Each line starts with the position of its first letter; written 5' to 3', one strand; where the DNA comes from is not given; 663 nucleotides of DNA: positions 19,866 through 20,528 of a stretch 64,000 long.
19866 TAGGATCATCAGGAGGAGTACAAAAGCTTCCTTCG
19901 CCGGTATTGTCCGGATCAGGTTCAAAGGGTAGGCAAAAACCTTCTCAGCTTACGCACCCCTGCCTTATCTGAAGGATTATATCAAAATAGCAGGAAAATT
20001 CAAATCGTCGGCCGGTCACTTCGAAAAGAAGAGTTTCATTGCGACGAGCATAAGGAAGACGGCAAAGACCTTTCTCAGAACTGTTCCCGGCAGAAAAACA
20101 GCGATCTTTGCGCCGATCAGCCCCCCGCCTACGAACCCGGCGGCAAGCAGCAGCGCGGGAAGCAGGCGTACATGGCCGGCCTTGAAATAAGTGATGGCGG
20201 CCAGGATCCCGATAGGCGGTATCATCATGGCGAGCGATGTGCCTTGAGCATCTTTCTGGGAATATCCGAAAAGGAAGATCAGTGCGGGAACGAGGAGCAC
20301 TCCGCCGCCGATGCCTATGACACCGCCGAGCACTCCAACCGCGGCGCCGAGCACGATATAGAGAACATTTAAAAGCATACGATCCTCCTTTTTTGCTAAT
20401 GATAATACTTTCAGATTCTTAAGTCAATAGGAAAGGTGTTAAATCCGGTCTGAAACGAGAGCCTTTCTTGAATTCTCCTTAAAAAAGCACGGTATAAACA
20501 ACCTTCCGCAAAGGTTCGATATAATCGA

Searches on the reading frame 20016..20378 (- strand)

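Call 10: search_protein_families(library=pfam, proteins=[window:20016-20378:-], max_evalue=0.001)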
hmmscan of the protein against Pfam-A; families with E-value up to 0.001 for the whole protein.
window:20016-20378:- (120 aa): 1 family
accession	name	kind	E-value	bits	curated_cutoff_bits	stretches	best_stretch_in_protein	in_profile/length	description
PF01925.25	TauE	-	6.8e-21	75.5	32.6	1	7-116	129-237/237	Sulfite exporter TauE/SafE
